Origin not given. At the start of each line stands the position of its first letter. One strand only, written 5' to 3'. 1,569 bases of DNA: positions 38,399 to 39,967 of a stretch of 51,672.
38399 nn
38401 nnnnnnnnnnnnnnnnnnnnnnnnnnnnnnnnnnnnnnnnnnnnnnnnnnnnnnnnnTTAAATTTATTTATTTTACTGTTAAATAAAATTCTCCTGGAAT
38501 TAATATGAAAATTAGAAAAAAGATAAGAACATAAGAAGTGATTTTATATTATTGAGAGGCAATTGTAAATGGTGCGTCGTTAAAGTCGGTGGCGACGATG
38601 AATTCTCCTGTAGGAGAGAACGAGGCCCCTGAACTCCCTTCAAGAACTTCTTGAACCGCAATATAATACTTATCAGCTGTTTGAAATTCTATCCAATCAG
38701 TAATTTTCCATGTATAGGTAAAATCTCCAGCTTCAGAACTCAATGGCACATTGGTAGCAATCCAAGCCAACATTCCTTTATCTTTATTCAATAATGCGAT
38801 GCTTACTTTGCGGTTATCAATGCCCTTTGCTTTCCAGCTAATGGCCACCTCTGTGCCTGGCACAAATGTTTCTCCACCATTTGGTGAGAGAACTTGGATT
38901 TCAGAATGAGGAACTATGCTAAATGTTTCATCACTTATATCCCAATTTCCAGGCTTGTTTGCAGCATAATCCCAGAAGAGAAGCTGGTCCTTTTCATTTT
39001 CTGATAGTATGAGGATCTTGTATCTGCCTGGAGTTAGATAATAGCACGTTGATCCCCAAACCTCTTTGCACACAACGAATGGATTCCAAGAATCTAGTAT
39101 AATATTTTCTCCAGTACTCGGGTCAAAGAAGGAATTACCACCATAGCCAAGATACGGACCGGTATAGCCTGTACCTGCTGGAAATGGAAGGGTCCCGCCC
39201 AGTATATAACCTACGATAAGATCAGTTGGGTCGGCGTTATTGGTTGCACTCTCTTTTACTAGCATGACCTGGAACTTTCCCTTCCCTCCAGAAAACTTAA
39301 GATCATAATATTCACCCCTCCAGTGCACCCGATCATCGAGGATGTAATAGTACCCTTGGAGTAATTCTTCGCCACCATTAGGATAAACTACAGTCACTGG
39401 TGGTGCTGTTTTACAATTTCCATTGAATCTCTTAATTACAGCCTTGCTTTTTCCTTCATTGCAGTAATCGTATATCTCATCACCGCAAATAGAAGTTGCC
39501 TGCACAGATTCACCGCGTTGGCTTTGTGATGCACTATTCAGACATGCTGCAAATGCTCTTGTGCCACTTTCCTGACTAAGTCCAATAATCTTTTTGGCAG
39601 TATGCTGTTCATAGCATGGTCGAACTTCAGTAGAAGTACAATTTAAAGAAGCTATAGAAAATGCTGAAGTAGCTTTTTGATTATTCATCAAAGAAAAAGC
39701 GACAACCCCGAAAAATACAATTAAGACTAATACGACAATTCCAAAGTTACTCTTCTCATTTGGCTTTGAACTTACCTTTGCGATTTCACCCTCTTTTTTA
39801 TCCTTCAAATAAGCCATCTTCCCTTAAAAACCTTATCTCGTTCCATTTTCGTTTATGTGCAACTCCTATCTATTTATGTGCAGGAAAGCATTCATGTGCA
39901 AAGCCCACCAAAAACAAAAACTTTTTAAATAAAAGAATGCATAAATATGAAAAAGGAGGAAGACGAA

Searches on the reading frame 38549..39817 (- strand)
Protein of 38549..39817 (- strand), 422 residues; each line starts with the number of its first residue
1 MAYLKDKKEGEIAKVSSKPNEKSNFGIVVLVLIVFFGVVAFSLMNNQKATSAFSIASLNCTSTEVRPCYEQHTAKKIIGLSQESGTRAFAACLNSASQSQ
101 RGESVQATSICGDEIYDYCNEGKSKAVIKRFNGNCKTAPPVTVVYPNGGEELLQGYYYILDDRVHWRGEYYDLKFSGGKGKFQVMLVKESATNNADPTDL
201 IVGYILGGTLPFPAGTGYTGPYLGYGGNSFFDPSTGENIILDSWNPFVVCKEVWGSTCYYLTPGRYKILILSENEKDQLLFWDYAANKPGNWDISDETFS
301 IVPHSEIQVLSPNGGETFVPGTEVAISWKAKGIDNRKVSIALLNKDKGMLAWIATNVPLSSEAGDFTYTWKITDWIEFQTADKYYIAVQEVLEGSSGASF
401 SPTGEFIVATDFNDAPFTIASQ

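Call 73: search_protein_families(library=pfam, proteins=[window:38549-39817:-], max_evalue=0.00001)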
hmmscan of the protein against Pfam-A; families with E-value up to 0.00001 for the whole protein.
window:38549-39817:- (422 aa): 1 family
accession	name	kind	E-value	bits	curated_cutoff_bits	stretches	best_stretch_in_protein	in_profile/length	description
PF10342.15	Kre9_KNH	-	1e-06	29.9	24.6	0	311-389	1-76/94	Kre9/KNH-like N-terminal Ig-like domain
